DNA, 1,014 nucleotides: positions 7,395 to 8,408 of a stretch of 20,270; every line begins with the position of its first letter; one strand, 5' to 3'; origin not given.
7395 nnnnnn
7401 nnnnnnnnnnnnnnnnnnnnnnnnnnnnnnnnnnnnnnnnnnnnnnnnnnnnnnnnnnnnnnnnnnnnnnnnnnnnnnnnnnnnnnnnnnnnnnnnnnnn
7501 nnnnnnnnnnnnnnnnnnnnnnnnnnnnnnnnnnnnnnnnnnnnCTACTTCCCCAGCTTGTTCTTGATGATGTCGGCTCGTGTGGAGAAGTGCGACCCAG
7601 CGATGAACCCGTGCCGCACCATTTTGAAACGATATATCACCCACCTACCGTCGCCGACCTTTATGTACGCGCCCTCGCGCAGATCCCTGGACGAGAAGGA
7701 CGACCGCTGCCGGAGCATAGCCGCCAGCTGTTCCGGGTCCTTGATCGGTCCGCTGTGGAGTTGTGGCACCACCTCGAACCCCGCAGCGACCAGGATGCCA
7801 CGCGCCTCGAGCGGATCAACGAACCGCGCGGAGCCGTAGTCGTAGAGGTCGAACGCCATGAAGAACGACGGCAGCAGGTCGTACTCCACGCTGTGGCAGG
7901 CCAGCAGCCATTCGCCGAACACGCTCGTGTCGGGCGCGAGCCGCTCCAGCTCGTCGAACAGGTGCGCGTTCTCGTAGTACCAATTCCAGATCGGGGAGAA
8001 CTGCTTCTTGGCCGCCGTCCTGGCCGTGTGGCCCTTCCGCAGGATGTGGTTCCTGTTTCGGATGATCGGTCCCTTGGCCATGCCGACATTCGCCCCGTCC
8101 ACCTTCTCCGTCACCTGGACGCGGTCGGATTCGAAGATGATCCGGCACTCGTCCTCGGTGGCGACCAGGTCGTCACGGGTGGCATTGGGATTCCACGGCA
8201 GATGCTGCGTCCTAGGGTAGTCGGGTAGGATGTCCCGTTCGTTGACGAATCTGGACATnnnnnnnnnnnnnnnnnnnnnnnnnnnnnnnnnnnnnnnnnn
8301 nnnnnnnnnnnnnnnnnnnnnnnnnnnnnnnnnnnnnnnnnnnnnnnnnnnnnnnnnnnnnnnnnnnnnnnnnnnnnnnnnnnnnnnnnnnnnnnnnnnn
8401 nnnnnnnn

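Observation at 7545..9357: RNA ligase, ParB-like nuclease and a 223-aa unknown protein: putative RNA repair or anti-defence module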

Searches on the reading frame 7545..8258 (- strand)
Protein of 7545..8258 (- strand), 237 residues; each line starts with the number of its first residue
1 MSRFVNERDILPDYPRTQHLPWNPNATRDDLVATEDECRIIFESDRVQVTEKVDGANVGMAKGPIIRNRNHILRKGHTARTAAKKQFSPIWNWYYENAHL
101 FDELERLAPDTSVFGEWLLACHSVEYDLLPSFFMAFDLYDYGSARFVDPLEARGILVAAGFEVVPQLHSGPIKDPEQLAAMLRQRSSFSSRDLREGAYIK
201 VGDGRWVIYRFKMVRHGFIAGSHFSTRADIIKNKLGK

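Call 4: search_protein_families(library=pfam, proteins=[window:7545-8258:-], max_evalue=0.1)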
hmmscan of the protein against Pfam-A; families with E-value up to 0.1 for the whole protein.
window:7545-8258:- (237 aa): 1 family
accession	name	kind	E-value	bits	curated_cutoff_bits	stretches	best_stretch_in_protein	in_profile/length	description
PF09414.15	RNA_ligase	-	2.6e-22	80.2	27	1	46-212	2-169/171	RNA ligase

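Call 5: search_protein_families(library=phrogs, proteins=[window:7545-8258:-], max_evalue=0.01)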
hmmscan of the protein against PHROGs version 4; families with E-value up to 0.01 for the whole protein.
window:7545-8258:- (237 aa): 5 families
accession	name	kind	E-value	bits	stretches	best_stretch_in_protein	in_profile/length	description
phrog_24030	-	DNA, RNA and nucleotide metabolism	1.1e-14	55.5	1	13-235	135-340/342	RNA ligase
phrog_34045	-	unknown function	2.5e-13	51.1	1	13-142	8-120/219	-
phrog_548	-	DNA, RNA and nucleotide metabolism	8.8e-09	36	1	41-182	27-174/341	RNA ligase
phrog_38169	-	unknown function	2.4e-07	31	1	43-128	103-184/305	-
phrog_968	-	DNA, RNA and nucleotide metabolism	0.00074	19.6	1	133-216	299-386/398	RNA ligase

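Call 6: search_protein_families(library=ncbifam, proteins=[window:7545-8258:-], max_evalue=0.1)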
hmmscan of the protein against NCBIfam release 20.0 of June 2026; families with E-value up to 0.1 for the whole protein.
window:7545-8258:- (237 aa): 0 families

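Call 8: search_solved_structures(query=window:7545-8258:-, max_evalue=1, show_alignments=2)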
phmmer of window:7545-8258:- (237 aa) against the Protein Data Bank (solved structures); distinct sequences matched with E-value up to 1: 10.
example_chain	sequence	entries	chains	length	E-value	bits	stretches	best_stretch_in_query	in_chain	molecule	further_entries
6vt4_A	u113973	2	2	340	0.21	14.2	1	100-217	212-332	RNA Ligase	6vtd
5cot_A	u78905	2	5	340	0.22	14.1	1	100-217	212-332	Naegleria gruberi RNA ligase | RNA ligase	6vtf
6vt5_A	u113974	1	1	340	0.22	14.1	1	100-217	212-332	RNA Ligase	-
6vt9_A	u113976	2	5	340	0.35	13.4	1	128-217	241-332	RNA ligase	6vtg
6vt3_A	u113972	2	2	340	0.47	13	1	100-206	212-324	RNA Ligase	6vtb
6vt0_A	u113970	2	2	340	0.48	13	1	128-217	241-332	RNA Ligase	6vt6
5cou_A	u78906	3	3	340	0.49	13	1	128-217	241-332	Naegleria gruberi RNA ligase | RNA ligase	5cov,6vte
6vt1_A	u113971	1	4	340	0.53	12.8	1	129-217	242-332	RNA Ligase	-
3o6o_A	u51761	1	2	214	0.67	12.5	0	27-78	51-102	Heat shock protein 83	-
3omu_A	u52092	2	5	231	0.75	12.3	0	27-78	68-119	Heat shock protein 83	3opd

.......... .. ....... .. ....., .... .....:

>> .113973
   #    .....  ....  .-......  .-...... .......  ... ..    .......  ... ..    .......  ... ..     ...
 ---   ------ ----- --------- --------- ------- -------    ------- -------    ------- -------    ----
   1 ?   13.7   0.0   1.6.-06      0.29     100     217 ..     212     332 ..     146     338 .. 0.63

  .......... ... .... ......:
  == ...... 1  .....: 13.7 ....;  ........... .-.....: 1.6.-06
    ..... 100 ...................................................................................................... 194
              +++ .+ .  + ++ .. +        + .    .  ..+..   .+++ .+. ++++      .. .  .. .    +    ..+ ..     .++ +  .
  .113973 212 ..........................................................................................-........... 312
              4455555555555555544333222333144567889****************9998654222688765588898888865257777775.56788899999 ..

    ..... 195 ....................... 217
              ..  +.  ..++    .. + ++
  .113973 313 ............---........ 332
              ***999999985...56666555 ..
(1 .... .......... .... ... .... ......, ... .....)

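Call 22: find_homologous_proteins(query=window:7545-8258:-)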
Query window:7545-8258:- (237 aa): 252 proteins with E <= 0.001 among 874 candidates; the best 120 are listed.
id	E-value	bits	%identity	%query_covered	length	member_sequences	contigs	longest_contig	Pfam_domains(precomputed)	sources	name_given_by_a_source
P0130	6.2e-160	548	100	100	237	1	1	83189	PF09414.16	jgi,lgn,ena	-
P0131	2.1e-138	478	88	97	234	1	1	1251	PF09414.16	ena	-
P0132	1.5e-135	468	87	97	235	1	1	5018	PF09414.16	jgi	jgi:atypical dual specificity phosphatase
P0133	2.4e-129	448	82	98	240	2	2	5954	PF09414.16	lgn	-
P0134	1.3e-128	445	83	96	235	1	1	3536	PF09414.16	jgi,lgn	jgi:atypical dual specificity phosphatase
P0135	2.8e-128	444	81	97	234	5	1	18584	PF09414.16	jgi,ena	-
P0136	6.0e-127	440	82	97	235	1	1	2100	PF09414.16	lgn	-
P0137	1.7e-123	429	80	97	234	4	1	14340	PF09414.16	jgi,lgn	jgi:hypothetical protein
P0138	1.7e-122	425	78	97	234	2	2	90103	PF09414.16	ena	-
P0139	9.0e-121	420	76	100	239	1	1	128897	PF09414.16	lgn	-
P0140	2.1e-117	409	76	97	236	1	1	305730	PF09414.16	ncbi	-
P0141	1.0e-115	403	77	95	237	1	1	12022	PF09414.16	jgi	jgi:atypical dual specificity phosphatase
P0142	3.7e-112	392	71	99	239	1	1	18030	PF09414.16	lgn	-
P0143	2.9e-99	349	66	100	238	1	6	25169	PF09414.16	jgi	jgi:atypical dual specificity phosphatase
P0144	7.9e-98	345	63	99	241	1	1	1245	PF09414.16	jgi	jgi:atypical dual specificity phosphatase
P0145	1.8e-97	343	66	98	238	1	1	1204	PF09414.16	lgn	-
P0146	6.9e-94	332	61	99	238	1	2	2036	PF09414.16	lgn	-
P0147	4.8e-89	316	62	98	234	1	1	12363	PF09414.16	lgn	-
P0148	8.8e-88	312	61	98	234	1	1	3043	PF09414.16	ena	-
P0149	7.4e-87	309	60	95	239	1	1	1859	PF09414.16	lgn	-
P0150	1.1e-79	285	59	95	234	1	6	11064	PF09414.16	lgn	-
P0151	3.0e-79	284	54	98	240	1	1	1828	PF09414.16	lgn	-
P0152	1.5e-78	282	56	97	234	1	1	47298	PF09414.16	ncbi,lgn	-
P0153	4.7e-77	277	55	99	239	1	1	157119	PF09414.16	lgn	-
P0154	1.7e-76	275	55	100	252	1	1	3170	PF09414.16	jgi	-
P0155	4.3e-76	273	53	100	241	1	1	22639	PF09414.16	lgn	-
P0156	8.4e-76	273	53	99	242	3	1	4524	PF09414.16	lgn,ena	-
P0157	1.1e-75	272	53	95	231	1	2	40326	PF09414.16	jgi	jgi:hypothetical protein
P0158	1.2e-74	269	55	95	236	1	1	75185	PF09414.16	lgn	-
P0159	3.4e-74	267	52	100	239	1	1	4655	PF09414.16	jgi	jgi:atypical dual specificity phosphatase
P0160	5.2e-73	263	53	96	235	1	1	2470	PF09414.16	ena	-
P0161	7.2e-73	263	52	93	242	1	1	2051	PF09414.16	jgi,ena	-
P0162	9.5e-73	263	56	95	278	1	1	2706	PF09414.16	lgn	-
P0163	1.8e-72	262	52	96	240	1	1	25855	PF09414.16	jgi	jgi:atypical dual specificity phosphatase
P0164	2.0e-72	262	51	100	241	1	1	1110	PF09414.16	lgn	-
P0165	2.1e-72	261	53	97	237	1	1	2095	PF09414.16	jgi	jgi:RNA ligase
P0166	2.5e-72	261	53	97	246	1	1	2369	PF09414.16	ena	-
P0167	6.3e-72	260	52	96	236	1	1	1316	PF09414.16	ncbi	-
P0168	7.9e-72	260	52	97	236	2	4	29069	PF09414.16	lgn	-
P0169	9.1e-72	259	51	97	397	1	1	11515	PF01844.30,PF09414.16,PF14279.13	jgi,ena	-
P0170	1.5e-71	259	53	98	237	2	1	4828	PF09414.16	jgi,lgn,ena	-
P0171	3.1e-71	258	53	98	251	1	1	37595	PF09414.16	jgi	jgi:ATP-dependent RNA circularization protein (DNA/RNA ligase family)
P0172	6.5e-71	257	50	99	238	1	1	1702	PF09414.16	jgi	jgi:hypothetical protein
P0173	1.8e-70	255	50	99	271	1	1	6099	PF09414.16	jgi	jgi:RNA ligase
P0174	2.4e-70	255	52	96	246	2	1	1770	PF09414.16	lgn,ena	-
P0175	2.9e-70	254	53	96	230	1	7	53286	PF09414.16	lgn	-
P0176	5.6e-70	253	52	96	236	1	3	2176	PF09414.16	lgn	-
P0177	6.9e-70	253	51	97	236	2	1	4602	PF09414.16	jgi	jgi:hypothetical protein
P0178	3.5e-69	251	51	95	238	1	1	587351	PF09414.16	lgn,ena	-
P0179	5.2e-69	250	52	93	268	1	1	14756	PF09414.16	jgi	-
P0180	7.5e-69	250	51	98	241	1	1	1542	PF09414.16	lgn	-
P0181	9.7e-69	249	51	96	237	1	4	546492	PF09414.16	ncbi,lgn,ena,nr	ncbi:MAG: hypothetical protein DWQ19_09200 [Crenarchaeota archaeon]|nr:MAG: hypothetical protein DWQ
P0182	1.3e-68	249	50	100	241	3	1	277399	PF09414.16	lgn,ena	-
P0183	2.6e-68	248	49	96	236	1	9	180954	PF09414.16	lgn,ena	-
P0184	5.7e-68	247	52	97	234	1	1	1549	PF09414.16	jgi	jgi:atypical dual specificity phosphatase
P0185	5.8e-68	247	49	98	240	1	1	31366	PF09414.16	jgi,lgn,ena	-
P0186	7.8e-68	246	51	96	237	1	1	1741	PF09414.16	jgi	jgi:atypical dual specificity phosphatase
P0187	1.4e-67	246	50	95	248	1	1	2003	PF09414.16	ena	-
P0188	1.5e-67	246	48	95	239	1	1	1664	PF09414.16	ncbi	-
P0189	2.3e-67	245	50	99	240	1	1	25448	PF09414.16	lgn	-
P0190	2.6e-67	245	48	97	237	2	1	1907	PF09414.16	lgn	-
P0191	4.1e-67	244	49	100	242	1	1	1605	PF09414.16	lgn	-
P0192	5.0e-67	244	50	95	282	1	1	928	PF09414.16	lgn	-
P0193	5.5e-67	244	49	100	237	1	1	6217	PF09414.16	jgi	jgi:ATP-dependent RNA circularization protein (DNA/RNA ligase family)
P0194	8.1e-67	243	48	95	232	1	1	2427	PF09414.16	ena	-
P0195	1.3e-66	242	48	100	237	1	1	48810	PF09414.16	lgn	-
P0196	1.6e-66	242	49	98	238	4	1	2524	PF09414.16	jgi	jgi:hypothetical protein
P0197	1.8e-66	242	50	96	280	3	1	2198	PF09414.16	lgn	-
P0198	2.0e-66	242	48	100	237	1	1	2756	PF09414.16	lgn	-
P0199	2.5e-66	242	48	100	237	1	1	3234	PF09414.16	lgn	-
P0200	6.9e-66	240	50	96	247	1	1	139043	PF09414.16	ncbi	-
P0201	9.9e-66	240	50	96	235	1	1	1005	PF09414.16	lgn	-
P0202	1.4e-65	239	50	99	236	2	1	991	PF09414.16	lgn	-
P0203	1.8e-65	239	47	96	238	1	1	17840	PF09414.16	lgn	-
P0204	1.8e-65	239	50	97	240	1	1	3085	PF09414.16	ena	-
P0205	2.5e-65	238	50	93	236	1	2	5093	PF09414.16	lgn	-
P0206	3.5e-65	238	48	92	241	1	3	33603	PF09414.16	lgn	-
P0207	4.1e-65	238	52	96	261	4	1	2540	PF09414.16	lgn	-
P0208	4.2e-65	238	52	95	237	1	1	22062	PF09414.16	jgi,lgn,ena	-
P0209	5.2e-65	237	51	95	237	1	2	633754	PF09414.16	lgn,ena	-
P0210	1.3e-64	236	48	97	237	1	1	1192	PF09414.16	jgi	-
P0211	1.4e-64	236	50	96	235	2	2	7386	PF09414.16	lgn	-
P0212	1.4e-64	236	49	97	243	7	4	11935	PF09414.16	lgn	-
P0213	2.0e-64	235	48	99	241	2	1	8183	PF09414.16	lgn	-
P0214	2.2e-64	235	46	96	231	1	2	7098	PF09414.16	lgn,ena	-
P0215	2.6e-64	235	49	97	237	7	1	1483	PF09414.16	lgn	-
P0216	4.8e-64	234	51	90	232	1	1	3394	PF09414.16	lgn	-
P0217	8.7e-64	233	49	99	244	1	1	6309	PF09414.16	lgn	-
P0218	9.0e-64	233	47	100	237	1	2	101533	PF09414.16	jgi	-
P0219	2.0e-63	232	50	96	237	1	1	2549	PF09414.16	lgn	-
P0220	2.0e-63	232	48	100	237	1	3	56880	PF09414.16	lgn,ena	-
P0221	2.3e-63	232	50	98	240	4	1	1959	PF09414.16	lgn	-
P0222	2.3e-63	232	51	92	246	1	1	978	PF09414.16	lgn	-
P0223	2.6e-63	232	49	97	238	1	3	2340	PF09414.16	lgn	-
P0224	3.2e-63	231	47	98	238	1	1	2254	PF09414.16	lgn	-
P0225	3.9e-63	231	47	96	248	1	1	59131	PF09414.16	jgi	-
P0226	4.3e-63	231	49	97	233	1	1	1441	PF09414.16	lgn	-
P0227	9.8e-63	230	47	97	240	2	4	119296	PF09414.16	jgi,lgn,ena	-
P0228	1.9e-62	229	48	96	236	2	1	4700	PF09414.16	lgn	-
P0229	2.1e-62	229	51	95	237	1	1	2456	PF09414.16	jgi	jgi:hypothetical protein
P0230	6.3e-62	227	49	95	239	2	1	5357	PF09414.16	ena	-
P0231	6.6e-62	227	50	92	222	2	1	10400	PF09414.16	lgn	-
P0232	7.7e-62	227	48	100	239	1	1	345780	PF09414.16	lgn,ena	-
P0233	8.0e-62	227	49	98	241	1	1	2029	PF09414.16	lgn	-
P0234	1.1e-61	226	48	97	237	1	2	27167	PF09414.16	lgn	-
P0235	1.5e-61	226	48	94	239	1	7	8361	PF09414.16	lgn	-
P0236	1.7e-61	226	50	96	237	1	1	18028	PF09414.16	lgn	-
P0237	1.8e-61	226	45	97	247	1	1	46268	PF09414.16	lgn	-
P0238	5.1e-61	224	47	91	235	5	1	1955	PF09414.16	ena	-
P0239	6.3e-61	224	49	98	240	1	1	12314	PF09414.16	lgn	-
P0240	8.4e-61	223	47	96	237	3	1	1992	PF09414.16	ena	-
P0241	9.0e-61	223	49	98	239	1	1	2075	PF09414.16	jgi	jgi:hypothetical protein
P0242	1.0e-60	223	47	97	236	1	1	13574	PF09414.16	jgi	jgi:atypical dual specificity phosphatase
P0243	1.1e-60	223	47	96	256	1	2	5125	PF09414.16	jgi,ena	jgi:atypical dual specificity phosphatase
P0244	1.1e-60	223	46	98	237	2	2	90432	PF09414.16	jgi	-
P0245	2.1e-60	222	47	98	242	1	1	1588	PF09414.16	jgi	jgi:hypothetical protein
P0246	3.4e-60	221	47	100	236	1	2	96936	PF09414.16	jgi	jgi:ATP-dependent RNA circularization protein (DNA/RNA ligase family)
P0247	5.5e-60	221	46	96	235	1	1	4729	PF09414.16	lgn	-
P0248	7.8e-60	220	46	97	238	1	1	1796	PF09414.16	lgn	-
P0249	1.1e-59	220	47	97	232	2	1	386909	PF09414.16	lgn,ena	-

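Call 42: find_related_loci(query=A3, collection=viral_contigs, flank=10000)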
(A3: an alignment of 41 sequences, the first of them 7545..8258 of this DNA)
Query A3 (237 aa) in viral_contigs; peptide patterns used: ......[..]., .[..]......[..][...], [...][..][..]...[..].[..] (x = any residue, [..] = any of these).
138 stretches matched a pattern; 18 encode a relative of the query (tblastn E <= 1e-3); 18 distinct loci.
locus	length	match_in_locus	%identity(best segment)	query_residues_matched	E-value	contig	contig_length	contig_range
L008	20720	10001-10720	49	1-237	1e-75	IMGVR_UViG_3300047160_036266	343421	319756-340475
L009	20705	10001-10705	51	7-237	1e-74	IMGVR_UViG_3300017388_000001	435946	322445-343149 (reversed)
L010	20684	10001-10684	49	11-237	2e-70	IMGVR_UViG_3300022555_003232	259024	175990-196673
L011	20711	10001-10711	47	1-237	5e-69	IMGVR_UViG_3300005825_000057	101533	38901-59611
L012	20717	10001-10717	48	2-235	4e-68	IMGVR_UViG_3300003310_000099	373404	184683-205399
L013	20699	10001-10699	47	6-235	2e-67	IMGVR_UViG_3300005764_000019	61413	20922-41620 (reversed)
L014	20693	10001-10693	46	11-235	3e-60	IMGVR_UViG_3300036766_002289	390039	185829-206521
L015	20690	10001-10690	42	8-236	4e-60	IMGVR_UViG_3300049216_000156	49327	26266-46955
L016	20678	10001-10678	46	10-235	3e-59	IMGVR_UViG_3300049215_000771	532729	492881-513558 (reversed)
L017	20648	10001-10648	44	8-222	4e-59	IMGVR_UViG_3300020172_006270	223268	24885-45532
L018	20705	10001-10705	41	1-237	2e-55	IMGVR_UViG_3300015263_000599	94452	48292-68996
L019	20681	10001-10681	42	11-235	4e-51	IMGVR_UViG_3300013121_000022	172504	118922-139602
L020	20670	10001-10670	49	1-217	4e-55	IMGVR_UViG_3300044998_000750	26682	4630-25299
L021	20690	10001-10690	42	7-234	8e-55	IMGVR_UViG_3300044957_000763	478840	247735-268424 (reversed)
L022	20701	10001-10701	41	9-237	1e-44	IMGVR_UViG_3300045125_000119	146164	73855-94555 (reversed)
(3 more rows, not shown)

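Call 48: find_encoding_contigs(protein=P0140, flank=10000, max_places=1)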
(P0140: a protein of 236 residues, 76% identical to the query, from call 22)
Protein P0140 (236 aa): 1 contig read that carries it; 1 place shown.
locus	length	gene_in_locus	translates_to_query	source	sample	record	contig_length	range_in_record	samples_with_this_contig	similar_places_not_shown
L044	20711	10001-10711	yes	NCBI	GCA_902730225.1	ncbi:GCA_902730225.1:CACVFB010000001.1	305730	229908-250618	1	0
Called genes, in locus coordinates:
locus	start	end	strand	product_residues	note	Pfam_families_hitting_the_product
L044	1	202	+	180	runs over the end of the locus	-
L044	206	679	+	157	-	-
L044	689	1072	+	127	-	-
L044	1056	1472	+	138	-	-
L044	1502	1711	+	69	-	-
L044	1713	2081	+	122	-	-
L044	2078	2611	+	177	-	-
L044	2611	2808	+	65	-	-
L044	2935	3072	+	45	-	-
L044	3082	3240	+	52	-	-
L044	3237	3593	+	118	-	-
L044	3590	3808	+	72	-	-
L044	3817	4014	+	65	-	-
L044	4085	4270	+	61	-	-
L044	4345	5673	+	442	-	-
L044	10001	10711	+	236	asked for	PF09414:RNA_ligase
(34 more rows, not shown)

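Call 49: find_encoding_contigs(protein=P0138, flank=10000, max_places=1)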
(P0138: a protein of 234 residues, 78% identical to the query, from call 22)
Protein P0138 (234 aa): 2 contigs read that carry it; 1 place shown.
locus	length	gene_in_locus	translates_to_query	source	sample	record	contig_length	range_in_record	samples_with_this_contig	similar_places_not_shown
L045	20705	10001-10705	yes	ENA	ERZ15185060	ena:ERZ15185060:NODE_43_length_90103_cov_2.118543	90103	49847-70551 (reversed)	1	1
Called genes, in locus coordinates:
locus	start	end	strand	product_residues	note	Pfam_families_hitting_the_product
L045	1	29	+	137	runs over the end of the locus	-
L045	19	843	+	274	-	-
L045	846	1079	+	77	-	-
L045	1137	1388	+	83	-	-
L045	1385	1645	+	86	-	-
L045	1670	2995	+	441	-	-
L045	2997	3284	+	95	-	-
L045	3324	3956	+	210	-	PF00574:CLP_protease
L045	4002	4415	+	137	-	-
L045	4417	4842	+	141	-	-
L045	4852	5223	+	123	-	-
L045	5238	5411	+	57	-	-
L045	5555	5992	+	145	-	-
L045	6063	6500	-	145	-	-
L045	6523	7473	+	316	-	-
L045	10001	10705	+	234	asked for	PF09414:RNA_ligase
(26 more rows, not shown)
